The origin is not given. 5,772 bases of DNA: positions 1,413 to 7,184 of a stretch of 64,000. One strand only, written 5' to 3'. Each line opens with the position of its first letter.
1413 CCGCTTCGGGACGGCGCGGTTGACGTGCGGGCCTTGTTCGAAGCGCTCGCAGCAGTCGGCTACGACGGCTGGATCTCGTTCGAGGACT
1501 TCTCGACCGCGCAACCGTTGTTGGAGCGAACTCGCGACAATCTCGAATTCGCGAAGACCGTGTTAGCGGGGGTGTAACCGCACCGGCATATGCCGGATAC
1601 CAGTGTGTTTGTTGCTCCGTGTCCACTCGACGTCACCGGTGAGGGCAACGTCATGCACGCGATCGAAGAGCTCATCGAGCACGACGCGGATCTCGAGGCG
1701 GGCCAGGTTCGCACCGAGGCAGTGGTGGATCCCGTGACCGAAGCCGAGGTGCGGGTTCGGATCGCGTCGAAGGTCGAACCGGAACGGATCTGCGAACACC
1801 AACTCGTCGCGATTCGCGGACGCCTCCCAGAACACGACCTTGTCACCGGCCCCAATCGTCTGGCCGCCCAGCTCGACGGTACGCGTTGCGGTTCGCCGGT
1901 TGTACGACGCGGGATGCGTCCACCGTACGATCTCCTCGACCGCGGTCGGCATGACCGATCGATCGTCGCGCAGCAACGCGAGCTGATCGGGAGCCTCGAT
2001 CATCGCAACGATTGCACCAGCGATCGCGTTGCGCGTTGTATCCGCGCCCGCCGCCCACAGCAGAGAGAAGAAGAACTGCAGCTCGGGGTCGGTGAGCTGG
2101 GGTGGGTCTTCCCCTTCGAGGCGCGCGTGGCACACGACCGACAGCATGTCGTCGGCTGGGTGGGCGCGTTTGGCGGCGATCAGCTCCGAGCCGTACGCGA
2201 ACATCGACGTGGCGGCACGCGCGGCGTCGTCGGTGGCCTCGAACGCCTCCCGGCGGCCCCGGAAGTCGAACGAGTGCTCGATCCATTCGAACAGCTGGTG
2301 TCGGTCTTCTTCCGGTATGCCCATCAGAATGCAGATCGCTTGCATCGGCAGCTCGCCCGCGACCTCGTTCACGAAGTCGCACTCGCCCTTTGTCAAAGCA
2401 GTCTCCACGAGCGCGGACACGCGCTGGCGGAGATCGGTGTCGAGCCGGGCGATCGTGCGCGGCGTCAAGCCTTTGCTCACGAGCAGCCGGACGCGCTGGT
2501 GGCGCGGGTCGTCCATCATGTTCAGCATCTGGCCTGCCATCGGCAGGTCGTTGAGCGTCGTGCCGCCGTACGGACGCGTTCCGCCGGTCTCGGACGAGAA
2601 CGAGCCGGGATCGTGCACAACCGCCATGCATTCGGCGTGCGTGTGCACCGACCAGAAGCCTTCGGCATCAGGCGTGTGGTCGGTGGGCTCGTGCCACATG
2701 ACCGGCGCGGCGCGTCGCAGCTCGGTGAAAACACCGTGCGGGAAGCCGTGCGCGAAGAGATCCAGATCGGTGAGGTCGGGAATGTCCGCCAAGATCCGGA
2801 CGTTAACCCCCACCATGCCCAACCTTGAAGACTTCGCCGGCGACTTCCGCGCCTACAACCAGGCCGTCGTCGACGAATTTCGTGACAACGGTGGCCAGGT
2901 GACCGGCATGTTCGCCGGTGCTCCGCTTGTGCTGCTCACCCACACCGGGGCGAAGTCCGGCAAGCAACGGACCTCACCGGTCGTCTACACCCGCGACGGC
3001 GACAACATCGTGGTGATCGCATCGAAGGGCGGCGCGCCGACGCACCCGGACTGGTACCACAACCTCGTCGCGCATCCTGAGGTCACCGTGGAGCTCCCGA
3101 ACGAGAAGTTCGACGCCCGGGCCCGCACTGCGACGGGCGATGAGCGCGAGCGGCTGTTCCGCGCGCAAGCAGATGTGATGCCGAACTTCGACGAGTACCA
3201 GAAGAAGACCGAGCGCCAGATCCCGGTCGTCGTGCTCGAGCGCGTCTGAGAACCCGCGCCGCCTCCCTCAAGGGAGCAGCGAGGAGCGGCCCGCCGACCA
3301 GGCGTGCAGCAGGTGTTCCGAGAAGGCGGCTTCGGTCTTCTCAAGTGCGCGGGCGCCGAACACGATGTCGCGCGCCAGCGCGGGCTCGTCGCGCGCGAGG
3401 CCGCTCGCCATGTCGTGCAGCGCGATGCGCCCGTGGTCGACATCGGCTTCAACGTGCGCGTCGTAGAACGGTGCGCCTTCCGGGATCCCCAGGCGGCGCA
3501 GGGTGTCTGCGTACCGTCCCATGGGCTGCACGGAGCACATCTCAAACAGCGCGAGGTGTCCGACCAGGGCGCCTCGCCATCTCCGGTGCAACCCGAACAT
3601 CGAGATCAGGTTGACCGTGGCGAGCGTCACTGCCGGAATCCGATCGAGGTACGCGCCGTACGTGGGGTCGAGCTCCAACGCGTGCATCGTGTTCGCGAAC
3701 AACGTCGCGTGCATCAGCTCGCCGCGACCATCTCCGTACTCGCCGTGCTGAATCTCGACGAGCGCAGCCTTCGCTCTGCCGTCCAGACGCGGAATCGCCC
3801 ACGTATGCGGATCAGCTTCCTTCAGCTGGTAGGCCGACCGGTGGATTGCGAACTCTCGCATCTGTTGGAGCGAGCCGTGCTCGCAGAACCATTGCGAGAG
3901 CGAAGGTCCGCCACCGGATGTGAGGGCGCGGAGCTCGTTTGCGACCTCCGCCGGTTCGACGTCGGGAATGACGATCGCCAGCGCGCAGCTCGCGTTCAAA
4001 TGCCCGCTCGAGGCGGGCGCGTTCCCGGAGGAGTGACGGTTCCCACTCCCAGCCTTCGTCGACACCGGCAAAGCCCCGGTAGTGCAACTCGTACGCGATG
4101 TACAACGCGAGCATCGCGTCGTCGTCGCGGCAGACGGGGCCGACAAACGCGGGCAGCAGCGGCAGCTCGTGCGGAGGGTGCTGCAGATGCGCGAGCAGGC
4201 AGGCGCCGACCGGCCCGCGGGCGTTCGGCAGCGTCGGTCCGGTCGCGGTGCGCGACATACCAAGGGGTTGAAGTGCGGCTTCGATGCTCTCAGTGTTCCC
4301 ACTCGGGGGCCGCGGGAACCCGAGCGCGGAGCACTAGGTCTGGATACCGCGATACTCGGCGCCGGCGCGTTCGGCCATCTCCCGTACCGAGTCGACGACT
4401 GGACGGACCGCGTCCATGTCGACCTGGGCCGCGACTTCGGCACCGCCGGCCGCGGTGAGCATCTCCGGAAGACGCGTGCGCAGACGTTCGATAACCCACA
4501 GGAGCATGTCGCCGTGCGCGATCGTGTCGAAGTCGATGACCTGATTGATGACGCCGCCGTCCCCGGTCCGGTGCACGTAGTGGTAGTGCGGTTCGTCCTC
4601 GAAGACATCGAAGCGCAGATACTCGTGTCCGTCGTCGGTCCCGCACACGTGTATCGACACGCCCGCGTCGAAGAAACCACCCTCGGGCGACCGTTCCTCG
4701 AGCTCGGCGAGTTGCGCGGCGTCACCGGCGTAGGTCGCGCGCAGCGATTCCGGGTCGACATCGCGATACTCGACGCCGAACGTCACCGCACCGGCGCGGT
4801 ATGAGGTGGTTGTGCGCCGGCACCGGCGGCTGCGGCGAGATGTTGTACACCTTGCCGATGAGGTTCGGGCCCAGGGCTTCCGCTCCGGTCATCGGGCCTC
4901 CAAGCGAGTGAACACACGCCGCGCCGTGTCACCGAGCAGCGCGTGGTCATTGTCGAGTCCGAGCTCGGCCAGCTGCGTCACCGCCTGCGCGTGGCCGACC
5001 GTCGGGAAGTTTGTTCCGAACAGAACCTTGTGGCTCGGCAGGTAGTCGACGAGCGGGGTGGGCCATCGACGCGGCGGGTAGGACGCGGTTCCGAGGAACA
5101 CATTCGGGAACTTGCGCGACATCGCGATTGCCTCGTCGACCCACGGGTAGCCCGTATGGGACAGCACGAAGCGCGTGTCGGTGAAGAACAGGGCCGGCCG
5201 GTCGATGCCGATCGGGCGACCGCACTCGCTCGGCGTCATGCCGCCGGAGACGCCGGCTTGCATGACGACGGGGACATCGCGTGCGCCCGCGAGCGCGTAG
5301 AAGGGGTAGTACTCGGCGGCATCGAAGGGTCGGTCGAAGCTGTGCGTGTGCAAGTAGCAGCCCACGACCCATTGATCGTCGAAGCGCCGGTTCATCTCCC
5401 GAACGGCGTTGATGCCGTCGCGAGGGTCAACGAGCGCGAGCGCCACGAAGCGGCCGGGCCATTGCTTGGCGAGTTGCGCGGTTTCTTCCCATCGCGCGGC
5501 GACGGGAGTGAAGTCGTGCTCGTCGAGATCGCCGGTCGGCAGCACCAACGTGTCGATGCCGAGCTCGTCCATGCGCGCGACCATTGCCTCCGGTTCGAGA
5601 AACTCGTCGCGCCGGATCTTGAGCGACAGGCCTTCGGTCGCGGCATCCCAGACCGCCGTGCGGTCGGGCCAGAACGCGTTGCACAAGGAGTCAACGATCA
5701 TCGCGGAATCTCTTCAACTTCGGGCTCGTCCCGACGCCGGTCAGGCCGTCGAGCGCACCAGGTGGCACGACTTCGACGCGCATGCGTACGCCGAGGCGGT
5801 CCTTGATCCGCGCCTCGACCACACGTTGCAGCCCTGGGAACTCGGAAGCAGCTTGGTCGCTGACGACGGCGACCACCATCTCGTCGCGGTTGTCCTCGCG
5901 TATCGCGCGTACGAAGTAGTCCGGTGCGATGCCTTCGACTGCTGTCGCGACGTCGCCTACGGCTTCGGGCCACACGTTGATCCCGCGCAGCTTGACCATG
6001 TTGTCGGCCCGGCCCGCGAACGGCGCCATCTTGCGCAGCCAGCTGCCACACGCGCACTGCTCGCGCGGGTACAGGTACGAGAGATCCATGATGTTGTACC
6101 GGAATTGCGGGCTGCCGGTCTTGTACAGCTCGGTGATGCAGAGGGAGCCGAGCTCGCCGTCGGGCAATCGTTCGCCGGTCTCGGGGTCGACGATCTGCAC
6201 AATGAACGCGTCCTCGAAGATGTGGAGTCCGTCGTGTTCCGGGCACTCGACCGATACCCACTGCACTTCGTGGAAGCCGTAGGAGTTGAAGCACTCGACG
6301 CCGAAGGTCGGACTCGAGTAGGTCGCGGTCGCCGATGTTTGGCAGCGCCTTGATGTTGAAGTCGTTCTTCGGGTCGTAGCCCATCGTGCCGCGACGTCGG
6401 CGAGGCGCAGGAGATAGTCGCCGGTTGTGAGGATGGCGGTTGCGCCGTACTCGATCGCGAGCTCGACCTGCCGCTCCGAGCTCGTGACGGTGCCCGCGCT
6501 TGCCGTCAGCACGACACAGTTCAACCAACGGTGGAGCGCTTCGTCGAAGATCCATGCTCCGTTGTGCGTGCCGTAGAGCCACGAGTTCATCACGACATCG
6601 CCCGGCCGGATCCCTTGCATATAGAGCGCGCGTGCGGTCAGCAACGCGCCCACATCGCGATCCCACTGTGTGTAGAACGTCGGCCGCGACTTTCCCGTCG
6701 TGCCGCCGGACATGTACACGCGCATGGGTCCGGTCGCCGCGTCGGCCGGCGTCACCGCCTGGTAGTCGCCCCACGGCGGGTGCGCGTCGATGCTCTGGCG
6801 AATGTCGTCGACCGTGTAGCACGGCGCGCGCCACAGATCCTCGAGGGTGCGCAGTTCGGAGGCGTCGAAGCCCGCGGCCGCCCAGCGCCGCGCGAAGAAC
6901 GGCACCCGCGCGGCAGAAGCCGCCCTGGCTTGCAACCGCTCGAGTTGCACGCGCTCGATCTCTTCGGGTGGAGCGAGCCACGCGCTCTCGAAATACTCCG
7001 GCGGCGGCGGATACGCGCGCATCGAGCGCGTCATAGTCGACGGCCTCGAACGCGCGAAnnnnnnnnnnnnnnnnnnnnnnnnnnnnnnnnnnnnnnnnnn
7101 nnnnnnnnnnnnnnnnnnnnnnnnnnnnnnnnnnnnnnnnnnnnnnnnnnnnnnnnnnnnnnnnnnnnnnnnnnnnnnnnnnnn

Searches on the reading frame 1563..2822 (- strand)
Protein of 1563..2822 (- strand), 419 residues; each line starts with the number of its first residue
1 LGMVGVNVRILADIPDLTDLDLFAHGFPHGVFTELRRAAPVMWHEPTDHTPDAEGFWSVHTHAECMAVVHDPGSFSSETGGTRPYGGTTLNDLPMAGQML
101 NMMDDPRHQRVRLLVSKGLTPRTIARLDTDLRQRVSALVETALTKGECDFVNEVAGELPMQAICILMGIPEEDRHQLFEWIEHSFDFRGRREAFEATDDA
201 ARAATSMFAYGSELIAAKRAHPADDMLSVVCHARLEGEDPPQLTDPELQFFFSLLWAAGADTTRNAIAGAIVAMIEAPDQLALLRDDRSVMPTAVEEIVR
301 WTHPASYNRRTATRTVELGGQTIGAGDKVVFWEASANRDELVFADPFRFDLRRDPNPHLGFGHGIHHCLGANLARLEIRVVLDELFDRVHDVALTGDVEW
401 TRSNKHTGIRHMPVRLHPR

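Call 81: search_protein_families(library=pfam, proteins=[window:1563-2822:-])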
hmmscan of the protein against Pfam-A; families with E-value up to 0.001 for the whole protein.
window:1563-2822:- (419 aa): 1 family
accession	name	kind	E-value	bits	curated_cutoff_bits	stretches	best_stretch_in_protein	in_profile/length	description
PF00067.27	p450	-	2.4e-19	69.9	22.8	1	217-386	233-429/462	Cytochrome P450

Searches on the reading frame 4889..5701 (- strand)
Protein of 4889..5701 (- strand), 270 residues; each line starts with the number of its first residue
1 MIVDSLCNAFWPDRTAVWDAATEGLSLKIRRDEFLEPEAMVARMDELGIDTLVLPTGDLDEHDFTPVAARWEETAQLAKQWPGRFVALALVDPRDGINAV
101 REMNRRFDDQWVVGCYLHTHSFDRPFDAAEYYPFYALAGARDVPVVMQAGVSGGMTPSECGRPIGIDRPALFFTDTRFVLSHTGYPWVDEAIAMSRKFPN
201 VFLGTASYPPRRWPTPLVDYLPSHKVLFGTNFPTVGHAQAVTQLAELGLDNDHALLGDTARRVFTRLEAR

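Call 81: search_protein_families(library=pfam, proteins=[window:4889-5701:-])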
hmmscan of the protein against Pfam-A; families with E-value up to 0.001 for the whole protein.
window:4889-5701:- (270 aa): 1 family
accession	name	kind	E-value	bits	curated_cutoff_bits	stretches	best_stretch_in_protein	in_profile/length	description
PF04909.20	Amidohydro_2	-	2.5e-25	90.3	26.4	1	60-264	54-287/289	Amidohydrolase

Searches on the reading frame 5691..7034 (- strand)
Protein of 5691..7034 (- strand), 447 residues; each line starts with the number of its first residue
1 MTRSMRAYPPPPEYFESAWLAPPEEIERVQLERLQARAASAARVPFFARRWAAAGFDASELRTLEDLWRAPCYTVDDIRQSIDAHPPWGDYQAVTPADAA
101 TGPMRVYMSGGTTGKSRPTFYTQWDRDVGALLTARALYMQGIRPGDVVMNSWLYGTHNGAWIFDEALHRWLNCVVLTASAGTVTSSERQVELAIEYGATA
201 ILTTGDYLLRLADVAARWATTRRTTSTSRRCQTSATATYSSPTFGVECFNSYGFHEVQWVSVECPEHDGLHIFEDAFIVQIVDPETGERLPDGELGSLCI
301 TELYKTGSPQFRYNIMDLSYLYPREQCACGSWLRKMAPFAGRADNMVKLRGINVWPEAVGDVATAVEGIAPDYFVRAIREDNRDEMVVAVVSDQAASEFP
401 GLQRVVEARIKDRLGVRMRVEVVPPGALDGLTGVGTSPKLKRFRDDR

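Call 81: search_protein_families(library=pfam, proteins=[window:5691-7034:-])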
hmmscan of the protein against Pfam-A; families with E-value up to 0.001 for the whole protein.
window:5691-7034:- (447 aa): 2 families
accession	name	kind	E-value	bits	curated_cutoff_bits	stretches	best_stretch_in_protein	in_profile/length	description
PF14535.12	AMP-binding_C_2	-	3.5e-12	46.9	25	1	351-447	1-96/96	AMP-binding enzyme C-terminal domain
PF00501.34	AMP-binding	-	0.00073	18.9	29.9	0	97-300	158-374/384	AMP-binding enzyme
